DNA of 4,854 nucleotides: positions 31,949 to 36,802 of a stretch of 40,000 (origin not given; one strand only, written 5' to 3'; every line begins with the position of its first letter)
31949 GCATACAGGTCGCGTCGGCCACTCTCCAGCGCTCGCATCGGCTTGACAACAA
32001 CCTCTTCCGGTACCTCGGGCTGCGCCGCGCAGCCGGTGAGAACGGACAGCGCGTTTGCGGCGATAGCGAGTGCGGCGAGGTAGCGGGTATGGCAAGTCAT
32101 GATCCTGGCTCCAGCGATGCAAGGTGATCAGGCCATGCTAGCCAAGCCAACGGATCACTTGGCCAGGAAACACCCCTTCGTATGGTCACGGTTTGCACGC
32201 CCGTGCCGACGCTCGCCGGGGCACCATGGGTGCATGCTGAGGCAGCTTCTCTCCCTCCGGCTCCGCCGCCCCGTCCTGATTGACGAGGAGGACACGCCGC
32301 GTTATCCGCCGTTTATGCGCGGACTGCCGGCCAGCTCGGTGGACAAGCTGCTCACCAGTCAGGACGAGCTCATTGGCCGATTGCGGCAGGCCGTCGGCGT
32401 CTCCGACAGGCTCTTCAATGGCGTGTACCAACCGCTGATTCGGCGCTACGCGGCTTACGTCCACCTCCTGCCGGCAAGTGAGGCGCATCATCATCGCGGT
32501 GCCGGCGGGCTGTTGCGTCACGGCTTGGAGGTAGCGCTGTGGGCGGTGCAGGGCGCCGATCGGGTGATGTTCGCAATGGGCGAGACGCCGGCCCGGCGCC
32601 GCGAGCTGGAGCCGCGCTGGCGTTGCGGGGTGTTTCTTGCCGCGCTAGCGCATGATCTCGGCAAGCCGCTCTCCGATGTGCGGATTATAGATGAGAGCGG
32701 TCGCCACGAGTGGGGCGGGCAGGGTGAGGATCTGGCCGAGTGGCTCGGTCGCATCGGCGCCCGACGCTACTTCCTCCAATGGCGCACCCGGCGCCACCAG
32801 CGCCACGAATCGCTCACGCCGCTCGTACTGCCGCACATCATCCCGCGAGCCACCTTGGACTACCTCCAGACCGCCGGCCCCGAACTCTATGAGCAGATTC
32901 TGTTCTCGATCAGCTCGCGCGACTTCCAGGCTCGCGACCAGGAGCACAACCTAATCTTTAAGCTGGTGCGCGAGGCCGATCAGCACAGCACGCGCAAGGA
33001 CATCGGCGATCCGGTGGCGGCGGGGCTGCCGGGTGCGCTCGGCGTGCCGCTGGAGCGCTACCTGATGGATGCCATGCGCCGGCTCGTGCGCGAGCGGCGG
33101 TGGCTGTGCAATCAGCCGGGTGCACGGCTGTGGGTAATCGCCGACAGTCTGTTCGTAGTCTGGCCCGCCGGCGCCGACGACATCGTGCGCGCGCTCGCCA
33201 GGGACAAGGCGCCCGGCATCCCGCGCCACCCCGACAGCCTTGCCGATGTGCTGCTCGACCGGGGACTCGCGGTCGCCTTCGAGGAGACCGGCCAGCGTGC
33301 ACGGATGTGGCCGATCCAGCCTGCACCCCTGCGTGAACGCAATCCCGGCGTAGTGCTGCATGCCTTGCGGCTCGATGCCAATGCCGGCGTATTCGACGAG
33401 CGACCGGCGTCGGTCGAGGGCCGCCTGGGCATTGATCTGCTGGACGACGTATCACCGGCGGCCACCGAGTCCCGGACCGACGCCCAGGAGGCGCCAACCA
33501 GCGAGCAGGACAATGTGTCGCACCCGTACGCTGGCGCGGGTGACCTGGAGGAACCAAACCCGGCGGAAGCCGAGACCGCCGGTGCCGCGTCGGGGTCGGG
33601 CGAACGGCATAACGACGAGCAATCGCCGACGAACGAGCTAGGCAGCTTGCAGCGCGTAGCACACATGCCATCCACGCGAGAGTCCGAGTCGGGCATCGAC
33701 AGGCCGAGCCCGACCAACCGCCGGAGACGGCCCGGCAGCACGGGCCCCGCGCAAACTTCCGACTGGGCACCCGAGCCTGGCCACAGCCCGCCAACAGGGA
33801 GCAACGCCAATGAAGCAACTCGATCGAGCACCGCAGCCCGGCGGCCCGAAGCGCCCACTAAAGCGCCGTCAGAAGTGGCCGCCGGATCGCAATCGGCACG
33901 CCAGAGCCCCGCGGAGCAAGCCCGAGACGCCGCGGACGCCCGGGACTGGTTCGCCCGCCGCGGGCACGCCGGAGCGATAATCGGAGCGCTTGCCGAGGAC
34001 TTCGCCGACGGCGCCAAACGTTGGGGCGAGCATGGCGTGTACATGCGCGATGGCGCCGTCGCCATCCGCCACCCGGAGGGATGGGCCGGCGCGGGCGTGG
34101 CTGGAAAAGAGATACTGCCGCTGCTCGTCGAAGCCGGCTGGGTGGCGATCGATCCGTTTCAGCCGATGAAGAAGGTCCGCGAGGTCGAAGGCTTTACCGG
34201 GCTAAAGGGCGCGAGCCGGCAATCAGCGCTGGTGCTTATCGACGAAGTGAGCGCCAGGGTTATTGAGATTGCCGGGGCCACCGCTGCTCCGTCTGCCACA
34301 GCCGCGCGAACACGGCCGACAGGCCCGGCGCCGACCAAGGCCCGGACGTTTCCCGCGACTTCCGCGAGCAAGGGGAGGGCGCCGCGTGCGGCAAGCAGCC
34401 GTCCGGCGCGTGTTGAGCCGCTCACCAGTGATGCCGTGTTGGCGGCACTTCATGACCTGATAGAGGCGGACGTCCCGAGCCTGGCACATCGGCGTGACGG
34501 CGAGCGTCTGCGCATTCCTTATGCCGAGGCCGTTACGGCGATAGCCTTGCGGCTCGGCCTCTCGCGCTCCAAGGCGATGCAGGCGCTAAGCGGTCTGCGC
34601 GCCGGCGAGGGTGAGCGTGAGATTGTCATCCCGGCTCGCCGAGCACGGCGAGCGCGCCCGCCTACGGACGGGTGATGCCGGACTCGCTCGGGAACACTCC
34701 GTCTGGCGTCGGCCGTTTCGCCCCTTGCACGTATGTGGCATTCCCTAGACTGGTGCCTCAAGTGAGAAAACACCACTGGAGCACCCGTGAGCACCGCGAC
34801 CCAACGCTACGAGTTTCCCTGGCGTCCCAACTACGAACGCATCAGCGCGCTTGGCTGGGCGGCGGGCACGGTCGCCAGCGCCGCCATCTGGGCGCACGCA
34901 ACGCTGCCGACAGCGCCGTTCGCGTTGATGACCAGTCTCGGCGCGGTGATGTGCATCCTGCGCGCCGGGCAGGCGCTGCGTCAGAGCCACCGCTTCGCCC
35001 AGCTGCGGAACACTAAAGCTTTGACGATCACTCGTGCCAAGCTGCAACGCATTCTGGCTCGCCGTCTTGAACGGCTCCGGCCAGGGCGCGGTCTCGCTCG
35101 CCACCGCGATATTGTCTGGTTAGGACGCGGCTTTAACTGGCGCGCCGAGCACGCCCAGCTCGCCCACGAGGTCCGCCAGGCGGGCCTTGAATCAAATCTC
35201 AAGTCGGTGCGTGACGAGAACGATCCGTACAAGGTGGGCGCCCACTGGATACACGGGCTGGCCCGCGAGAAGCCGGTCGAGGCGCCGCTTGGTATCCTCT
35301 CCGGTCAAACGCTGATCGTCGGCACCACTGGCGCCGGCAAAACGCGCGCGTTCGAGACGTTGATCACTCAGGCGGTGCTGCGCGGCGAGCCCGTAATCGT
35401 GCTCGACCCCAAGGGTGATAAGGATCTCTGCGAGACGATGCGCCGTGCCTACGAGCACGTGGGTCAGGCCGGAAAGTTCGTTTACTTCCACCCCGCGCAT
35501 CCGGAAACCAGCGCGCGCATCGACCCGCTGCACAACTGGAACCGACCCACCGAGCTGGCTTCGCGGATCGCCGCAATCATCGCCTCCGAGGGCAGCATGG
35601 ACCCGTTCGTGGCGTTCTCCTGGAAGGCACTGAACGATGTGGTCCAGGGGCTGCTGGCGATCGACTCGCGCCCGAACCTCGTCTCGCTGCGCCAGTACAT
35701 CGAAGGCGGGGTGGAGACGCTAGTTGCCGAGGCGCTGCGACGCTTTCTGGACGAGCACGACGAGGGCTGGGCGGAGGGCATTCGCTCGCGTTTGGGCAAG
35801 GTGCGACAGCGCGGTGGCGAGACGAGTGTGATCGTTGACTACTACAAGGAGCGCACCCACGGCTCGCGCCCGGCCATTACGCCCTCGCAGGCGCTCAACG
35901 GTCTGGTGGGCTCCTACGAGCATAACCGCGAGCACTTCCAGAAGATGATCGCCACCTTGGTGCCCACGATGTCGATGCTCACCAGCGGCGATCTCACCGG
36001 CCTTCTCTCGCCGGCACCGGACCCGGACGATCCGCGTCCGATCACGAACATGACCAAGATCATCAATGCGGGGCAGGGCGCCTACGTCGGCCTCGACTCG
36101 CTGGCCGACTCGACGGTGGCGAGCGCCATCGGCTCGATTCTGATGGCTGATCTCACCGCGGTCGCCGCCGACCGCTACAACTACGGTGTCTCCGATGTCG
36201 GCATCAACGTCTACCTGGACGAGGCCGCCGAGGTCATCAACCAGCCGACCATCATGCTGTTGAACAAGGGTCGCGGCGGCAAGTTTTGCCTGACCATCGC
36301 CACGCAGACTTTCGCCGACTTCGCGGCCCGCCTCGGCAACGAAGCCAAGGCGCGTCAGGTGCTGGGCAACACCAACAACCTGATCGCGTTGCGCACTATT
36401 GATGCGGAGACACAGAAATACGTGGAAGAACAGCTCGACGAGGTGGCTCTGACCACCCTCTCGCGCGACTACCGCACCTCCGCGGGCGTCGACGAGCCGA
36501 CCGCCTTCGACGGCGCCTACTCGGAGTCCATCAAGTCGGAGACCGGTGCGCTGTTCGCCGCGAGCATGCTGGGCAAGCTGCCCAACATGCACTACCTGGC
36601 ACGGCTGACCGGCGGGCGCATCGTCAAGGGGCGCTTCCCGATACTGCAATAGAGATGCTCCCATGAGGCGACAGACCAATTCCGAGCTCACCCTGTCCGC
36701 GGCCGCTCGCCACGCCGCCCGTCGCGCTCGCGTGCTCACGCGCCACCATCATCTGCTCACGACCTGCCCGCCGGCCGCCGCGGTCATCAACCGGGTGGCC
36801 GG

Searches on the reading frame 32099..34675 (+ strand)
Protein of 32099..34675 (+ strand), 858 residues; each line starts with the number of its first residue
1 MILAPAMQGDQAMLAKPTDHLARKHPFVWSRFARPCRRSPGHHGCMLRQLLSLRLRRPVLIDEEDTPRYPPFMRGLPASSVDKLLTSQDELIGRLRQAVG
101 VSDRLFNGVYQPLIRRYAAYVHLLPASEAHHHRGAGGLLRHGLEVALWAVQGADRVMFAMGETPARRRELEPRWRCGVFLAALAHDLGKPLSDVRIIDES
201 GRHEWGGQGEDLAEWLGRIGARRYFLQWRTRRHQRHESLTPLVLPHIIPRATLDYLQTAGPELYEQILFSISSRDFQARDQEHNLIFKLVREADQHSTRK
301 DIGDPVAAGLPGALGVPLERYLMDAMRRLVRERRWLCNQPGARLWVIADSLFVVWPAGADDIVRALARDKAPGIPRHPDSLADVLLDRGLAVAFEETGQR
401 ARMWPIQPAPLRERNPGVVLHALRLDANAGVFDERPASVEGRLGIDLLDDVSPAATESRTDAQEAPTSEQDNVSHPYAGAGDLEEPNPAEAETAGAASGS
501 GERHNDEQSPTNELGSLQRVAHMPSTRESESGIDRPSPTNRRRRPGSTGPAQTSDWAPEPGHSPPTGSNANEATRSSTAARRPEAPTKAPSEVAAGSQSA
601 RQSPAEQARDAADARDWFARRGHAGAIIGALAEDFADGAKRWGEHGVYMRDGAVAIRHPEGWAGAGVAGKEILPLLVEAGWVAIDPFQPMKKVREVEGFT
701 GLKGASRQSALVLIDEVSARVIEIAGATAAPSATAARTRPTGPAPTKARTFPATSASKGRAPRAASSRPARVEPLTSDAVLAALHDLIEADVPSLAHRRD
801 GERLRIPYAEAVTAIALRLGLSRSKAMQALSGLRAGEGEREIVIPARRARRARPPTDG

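Call 88: search_protein_families(library=pfam, proteins=[window:32099-34675:+], max_evalue=0.001)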
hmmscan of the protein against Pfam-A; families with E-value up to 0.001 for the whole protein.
window:32099-34675:+ (858 aa): 1 family
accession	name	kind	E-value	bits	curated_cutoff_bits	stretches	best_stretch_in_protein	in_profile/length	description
PF07514.17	TraI_2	-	3.9e-79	266.4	23.9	1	81-391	7-315/324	Putative helicase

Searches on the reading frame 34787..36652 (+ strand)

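Call 88: search_protein_families(library=pfam, proteins=[window:34787-36652:+], max_evalue=0.001)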
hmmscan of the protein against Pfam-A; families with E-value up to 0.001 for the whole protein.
window:34787-36652:+ (621 aa): 6 families
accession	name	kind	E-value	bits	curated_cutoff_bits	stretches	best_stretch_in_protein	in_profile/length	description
PF10412.15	TrwB_AAD_bind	-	1.7e-11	44.1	20.5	1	173-211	16-54/387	Type IV secretion-system coupling protein DNA-binding domain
PF12696.13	TraG-D_C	-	1.4e-10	41.6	22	1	474-598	3-124/126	TraM recognition site of TraD and TraG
PF01935.23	DUF87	-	2.4e-05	25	23.2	1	172-211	23-63/220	Helicase HerA, central domain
PF12846.13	AAA_10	-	2.8e-05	23.8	27.5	1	173-260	22-105/362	AAA-like domain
PF02534.20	T4SS-DNA_transf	-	6.5e-05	22.4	20.1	1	175-259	47-125/468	Type IV secretory system Conjugative DNA transfer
PF01580.24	FtsK_SpoIIIE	-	0.00061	19.7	24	0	172-203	39-70/221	FtsK/SpoIIIE family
